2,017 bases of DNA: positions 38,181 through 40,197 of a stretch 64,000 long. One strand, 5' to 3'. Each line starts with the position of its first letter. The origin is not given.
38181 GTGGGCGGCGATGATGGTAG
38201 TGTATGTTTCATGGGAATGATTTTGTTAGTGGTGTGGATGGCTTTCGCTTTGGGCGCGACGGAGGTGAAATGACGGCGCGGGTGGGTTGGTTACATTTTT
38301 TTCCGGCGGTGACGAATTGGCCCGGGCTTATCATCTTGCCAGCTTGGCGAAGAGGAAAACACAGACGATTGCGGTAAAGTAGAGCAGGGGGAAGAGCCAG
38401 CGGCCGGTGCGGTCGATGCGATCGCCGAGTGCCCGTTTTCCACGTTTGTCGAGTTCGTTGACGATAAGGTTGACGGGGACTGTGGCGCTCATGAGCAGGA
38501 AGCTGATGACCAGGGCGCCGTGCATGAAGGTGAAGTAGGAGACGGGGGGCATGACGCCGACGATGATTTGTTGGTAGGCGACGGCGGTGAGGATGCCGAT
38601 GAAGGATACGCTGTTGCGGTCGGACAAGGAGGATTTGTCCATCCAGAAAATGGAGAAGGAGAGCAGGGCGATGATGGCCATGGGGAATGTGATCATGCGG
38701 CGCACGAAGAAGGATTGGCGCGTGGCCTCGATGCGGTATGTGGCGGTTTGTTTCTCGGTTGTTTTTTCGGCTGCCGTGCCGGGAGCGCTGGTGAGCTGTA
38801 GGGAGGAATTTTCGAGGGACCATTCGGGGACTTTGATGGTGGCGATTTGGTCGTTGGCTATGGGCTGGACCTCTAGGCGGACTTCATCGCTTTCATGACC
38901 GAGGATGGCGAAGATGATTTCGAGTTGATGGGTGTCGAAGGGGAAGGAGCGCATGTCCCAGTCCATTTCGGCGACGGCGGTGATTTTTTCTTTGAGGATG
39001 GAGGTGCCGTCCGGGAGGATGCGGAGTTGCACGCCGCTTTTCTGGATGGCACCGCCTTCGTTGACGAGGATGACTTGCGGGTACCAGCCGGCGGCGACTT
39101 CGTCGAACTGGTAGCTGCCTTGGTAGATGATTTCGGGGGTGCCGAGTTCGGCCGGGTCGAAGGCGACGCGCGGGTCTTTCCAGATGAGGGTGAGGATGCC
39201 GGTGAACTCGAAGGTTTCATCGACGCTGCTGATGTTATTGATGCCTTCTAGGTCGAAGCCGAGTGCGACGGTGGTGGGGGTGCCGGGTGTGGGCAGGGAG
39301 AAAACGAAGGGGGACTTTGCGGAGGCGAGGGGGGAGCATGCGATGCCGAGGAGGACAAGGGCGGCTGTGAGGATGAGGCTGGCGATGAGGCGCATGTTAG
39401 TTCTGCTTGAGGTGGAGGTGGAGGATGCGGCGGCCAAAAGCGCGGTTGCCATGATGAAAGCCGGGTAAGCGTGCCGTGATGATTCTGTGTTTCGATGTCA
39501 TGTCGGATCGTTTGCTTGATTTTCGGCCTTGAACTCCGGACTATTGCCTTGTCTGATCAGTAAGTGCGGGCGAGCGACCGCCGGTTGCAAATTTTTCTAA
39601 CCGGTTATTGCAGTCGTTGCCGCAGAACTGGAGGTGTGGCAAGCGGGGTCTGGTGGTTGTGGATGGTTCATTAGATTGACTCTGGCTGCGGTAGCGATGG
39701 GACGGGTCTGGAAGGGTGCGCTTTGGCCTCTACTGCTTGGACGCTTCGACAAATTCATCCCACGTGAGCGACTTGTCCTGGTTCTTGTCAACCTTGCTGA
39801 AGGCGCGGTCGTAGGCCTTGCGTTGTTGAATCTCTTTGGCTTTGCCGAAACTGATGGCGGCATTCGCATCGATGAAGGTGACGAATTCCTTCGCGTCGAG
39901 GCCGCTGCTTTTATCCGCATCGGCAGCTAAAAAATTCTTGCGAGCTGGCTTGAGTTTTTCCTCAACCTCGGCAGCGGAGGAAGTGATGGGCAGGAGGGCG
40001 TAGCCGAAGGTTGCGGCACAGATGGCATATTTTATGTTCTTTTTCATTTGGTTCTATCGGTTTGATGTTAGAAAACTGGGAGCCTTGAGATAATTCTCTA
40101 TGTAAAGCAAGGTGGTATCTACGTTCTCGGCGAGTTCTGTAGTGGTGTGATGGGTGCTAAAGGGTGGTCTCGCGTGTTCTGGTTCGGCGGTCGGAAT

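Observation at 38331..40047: Prokaryotic pentameric ligand-gated ion channel adjacent to a secreted two-EF-hand calcium-binding protein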

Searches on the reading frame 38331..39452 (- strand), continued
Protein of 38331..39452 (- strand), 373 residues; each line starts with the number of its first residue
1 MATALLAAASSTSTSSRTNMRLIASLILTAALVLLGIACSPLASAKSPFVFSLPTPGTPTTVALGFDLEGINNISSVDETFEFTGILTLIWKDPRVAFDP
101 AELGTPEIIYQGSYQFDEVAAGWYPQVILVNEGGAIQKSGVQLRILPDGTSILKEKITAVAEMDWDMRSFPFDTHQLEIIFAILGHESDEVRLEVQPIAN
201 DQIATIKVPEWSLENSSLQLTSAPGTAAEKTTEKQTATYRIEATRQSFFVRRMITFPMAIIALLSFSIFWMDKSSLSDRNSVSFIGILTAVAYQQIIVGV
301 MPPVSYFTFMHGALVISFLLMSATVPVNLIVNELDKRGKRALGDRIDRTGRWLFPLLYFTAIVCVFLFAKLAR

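Call 62: search_protein_families(library=pfam, proteins=[L084:7538-8206:+, L084:9829-10689:+, L084:2765-3358:-, L084:3833-4444:-, L084:1234-1845:-, L071:8125-8721:+, L071:8743-9621:+, L071:11731-13650:-, L071:13690-15066:-, L071:5162-8014:-], max_evalue=0.001)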
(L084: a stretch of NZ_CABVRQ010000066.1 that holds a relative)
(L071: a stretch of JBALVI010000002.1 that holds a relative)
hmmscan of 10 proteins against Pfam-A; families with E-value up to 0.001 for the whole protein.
L084:7538-8206:+ (222 aa): 1 family
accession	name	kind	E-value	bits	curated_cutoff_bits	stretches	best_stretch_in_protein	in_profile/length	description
PF13145.12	Rotamase_2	-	5.3e-17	63.2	27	1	65-193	2-120/121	PPIC-type PPIASE domain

L084:9829-10689:+ (286 aa): 1 family
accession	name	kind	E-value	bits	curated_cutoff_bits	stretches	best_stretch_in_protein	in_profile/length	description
PF00194.26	Carb_anhydrase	-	2.9e-46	158.6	27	1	65-272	2-228/254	Eukaryotic-type carbonic anhydrase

L084:2765-3358:- (197 aa): 1 family
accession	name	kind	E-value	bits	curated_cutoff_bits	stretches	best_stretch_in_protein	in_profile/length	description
PF13488.11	Gly-zipper_Omp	-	0.00035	20.9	25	1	118-155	1-38/46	Glycine zipper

L084:3833-4444:- (203 aa): 0 families

L084:1234-1845:- (203 aa): 0 families

L071:8125-8721:+ (198 aa): 0 families

L071:8743-9621:+ (292 aa): 1 family
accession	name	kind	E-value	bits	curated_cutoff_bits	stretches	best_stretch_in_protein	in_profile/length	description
PF16743.10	PliI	-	3.5e-05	23.9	27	1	172-214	56-98/123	Periplasmic lysozyme inhibitor of I-type lysozyme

L071:11731-13650:- (639 aa): 2 families
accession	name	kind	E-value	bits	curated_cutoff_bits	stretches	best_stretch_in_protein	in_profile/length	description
PF07969.17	Amidohydro_3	-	7.9e-47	161.2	29.7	1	81-576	2-468/472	Amidohydrolase family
PF01979.26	Amidohydro_1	-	9.3e-10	38.7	25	1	363-576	130-342/345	Amidohydrolase family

L071:13690-15066:- (458 aa): 3 families
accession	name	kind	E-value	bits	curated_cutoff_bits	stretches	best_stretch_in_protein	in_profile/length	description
PF03007.21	WS_DGAT_cat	-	7.4e-71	239.4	23.6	1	4-265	1-262/263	Wax ester synthase/diacylglycerol acyltransferase catalytic domain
PF06974.18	WS_DGAT_C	-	2.5e-32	112.4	20.7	1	304-448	2-143/145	WS/DGAT C-terminal domain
PF00668.25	Condensation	-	3.7e-05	23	30.6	0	222-277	211-266/456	Condensation domain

L071:5162-8014:- (950 aa): 2 families
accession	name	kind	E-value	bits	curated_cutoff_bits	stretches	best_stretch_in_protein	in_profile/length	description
PF05193.26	Peptidase_M16_C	-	2e-67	227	23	2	236-410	3-179/181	Peptidase M16 inactive domain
PF00675.25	Peptidase_M16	-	5.2e-32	111.3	22.3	2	82-209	5-130/149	Insulinase (Peptidase family M16)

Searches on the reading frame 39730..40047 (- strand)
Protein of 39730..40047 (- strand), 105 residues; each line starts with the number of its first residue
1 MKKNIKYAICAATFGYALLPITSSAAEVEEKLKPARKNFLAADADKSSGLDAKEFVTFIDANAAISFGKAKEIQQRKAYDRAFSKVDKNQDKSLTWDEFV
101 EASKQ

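Call 3: search_protein_families(library=pfam, proteins=[window:39730-40047:-], max_evalue=0.01)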
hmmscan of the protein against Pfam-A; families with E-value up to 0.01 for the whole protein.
window:39730-40047:- (105 aa): 3 families
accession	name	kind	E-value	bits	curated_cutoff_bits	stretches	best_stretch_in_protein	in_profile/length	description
PF00036.39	EF-hand_1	-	3.1e-08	33.1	25.4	1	80-103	3-26/29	EF hand domain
PF13499.12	EF-hand_7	-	4.5e-06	27.3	30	1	39-102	8-65/67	EF-hand domain pair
PF13405.12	EF-hand_6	-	9e-06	25.4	25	1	81-102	4-25/30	EF-hand domain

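Call 6: find_homologous_proteins(query=window:39730-40047:-)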
Query window:39730-40047:- (105 aa): 9 proteins with E <= 0.001 among 12 candidates.
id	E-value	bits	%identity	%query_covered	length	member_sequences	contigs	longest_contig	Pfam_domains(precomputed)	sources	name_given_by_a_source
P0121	2.1e-59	216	100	100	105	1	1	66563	PF13405.13,PF13499.13,PF23564.2,PF00036.39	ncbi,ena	-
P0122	1.4e-47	178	83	100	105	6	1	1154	PF13405.13,PF13499.13,PF13202.13,PF23564.2,PF00036.39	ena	-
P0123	8.0e-46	172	79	100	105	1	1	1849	PF13405.13,PF13499.13,PF13202.13,PF23564.2,PF00036.39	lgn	-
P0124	1.9e-45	171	79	100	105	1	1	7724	PF13405.13,PF13499.13,PF23564.2,PF00036.39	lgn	-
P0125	2.1e-45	171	80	100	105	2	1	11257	PF13405.13,PF13499.13,PF23564.2,PF00036.39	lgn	-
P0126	5.6e-39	150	70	100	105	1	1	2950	PF13405.13,PF13499.13,PF23564.2,PF00036.39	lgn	-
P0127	5.7e-34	134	66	94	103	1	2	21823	PF13405.13,PF13499.13,PF13202.13,PF00036.39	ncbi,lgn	-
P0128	1.8e-31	126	64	94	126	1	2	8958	PF13405.13,PF13499.13,PF13202.13,PF00036.39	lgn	-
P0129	8.5e-30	121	64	90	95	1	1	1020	PF13405.13,PF13499.13,PF13202.13,PF00036.39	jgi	jgi:Ca2+-binding EF-hand superfamily protein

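Call 15: find_encoding_contigs(protein=P0125, flank=6000, max_places=2)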
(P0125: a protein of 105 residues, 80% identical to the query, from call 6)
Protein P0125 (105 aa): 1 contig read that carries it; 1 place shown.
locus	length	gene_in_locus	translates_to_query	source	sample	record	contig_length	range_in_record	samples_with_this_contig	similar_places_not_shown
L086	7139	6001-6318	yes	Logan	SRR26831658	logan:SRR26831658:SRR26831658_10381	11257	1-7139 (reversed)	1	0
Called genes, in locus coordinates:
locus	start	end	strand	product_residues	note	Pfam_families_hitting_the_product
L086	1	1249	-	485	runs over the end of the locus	PF02321:OEP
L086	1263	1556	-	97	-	PF10591:SPARC_Ca_bdg (weak), PF13499:EF-hand_7, PF00036:EF-hand_1 (faint), PF13202:EF-hand_5 (faint), PF13405:EF-hand_6 (faint)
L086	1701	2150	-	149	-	-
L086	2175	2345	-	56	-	-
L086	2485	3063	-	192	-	PF04542:Sigma70_r2, PF08281:Sigma70_r4_2, PF04545:Sigma70_r4 (weak)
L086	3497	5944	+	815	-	-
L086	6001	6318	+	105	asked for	PF23564:EF-hand_FSTL1 (weak), PF13499:EF-hand_7 (weak), PF00036:EF-hand_1 (faint), PF13405:EF-hand_6 (faint)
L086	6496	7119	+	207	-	PF14366:DUF4410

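Call 16: find_encoding_contigs(protein=P0127, flank=6000, max_places=2)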
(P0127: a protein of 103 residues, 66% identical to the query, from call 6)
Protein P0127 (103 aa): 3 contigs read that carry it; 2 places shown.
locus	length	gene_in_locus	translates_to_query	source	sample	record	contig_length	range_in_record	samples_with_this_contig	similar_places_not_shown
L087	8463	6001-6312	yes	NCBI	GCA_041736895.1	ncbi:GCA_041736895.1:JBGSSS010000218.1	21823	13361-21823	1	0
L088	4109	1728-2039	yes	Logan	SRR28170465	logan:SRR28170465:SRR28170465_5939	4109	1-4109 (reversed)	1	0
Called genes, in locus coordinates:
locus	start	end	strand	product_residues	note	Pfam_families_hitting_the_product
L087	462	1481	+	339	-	PF00135:COesterase, PF20434:BD-FAE, PF07859:Abhydrolase_3, PF01738:DLH (faint), PF00326:Peptidase_S9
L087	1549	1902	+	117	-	-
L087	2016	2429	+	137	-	PF14300:DMP19 (weak)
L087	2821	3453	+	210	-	-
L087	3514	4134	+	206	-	-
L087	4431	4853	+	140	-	-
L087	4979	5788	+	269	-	-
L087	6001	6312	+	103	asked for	PF13499:EF-hand_7, PF13405:EF-hand_6 (faint), PF00036:EF-hand_1 (weak), PF13202:EF-hand_5 (weak)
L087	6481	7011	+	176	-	-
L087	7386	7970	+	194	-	PF14567:SUKH_5 (faint), PF09346:SMI1_KNR4, PF14568:SUKH_6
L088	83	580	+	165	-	-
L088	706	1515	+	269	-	-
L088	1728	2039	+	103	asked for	PF13499:EF-hand_7, PF13405:EF-hand_6 (faint), PF00036:EF-hand_1 (weak), PF13202:EF-hand_5 (weak)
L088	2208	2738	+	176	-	-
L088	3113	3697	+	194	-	PF14567:SUKH_5 (faint), PF09346:SMI1_KNR4, PF14568:SUKH_6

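Call 17: find_encoding_contigs(protein=P0128, flank=6000, max_places=2)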
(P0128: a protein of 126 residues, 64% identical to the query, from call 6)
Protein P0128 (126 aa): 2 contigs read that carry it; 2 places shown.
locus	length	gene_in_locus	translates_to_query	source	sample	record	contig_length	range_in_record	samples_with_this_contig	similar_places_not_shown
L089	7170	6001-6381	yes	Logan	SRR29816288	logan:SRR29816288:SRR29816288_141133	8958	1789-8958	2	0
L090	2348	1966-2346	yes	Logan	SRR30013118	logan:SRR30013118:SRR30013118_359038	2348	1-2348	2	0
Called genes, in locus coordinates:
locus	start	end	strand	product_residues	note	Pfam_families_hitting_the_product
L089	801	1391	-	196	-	PF08534:Redoxin (faint)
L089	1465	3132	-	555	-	PF00036:EF-hand_1 (faint), PF13202:EF-hand_5 (faint), PF13405:EF-hand_6 (faint)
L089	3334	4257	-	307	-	-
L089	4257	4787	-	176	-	PF04542:Sigma70_r2, PF08281:Sigma70_r4_2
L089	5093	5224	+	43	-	-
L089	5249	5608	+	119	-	-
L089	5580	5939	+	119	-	-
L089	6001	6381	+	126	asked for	PF13499:EF-hand_7 (weak), PF00036:EF-hand_1 (faint), PF13202:EF-hand_5 (faint), PF13405:EF-hand_6 (faint)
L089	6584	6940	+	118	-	-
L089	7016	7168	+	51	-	?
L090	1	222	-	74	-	?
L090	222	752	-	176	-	PF04542:Sigma70_r2, PF08281:Sigma70_r4_2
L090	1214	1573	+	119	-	-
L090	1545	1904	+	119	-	-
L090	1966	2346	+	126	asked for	PF13499:EF-hand_7 (weak), PF00036:EF-hand_1 (faint), PF13202:EF-hand_5 (faint), PF13405:EF-hand_6 (faint)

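Call 20: search_solved_structures(query=window:39730-40047:-, max_evalue=0.1)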
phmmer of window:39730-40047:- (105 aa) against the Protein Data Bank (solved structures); distinct sequences matched with E-value up to 0.1: 24.
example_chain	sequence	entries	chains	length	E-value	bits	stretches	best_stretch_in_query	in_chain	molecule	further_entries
7jtk_M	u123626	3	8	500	0.00013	25.7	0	29-99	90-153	Flagellar radial spoke protein 7 | Radial spoke protein 7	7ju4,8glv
4yru_A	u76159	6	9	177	0.00078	23.3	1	21-104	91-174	Neuronal calcium sensor 1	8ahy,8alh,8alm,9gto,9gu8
4ov2_A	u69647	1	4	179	0.0008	23.2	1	21-104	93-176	Neuronal calcium sensor 1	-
1g8i_A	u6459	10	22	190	0.001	22.9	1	21-104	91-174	NEURONAL CALCIUM SENSOR 1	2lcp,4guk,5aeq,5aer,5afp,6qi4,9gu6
9t0h_B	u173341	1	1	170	0.001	22.9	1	21-104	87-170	Neuronal calcium sensor 1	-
2l2e_A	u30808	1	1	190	0.0011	22.7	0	39-104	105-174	Calcium-binding protein NCS-1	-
4by4_A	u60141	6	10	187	0.0013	22.6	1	26-104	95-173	FI18190P1 | CG5907-PA, ISOFORM A | FREQUENIN 2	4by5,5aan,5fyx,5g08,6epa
6tz7_B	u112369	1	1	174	0.0016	22.2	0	23-102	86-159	Calcineurin Ca2+-binding regulatory subunit CnaB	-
2na0_A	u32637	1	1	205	0.0028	21.5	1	27-102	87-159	Guanylyl cyclase-activating protein 1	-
7u0u_A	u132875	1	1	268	0.006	20.4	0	23-102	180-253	Serine/threonine-protein phosphatase 2B catalytic subunit,AsfuA.00174.a.TQ11 + AsfuA.01011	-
8vsx_A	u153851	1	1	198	0.015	19.2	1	36-102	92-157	Guanylyl cyclase-activating protein 1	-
7m2m_A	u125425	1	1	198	0.015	19.2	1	36-102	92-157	Guanylate cyclase activator 1A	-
7e8e_H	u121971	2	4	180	0.019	18.8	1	40-103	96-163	Kv channel-interacting protein 1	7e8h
2nz0_A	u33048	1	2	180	0.019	18.8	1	40-103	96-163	Kv channel-interacting protein 1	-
7e83_E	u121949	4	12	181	0.02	18.8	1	40-103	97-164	Kv channel-interacting protein 1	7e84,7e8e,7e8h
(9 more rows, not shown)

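Call 23: search_protein_families(library=ncbifam, proteins=[window:39730-40047:-], max_evalue=0.001)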
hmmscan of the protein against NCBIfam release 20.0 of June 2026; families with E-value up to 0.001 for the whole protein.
window:39730-40047:- (105 aa): 1 family
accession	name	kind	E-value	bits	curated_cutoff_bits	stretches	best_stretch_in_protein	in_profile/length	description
NF041410.1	XopAW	subfamily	3.3e-05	23.8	120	1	30-102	60-128/235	XopAW family type III secretion system calcium-binding effector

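Call 79: predict_structure(alignment_id=A4)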
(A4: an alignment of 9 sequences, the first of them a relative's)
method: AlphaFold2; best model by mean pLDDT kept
length: 105 residues; sequences in the alignment: 9
mean_pLDDT: 56.2   pTM: 0.38
mean pLDDT of the five models: 56.2, 55.5, 51.6, 49.4, 41.5
residues with pLDDT >= 90: 0; 70-90: 2; 50-70: 73; < 50: 30
segments of 3 or more residues with pLDDT < 50: 1-23, 66-70
pLDDT, mean of each block of 10 residues (from residue 1): 37 37 49 62 60 64 52 60 68 69 65
secondary structure, 60 per line:
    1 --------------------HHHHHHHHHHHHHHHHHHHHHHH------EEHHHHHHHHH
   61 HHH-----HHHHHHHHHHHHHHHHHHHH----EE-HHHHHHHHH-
elements in order: H21-43 H52-63 H69-88 H96-104
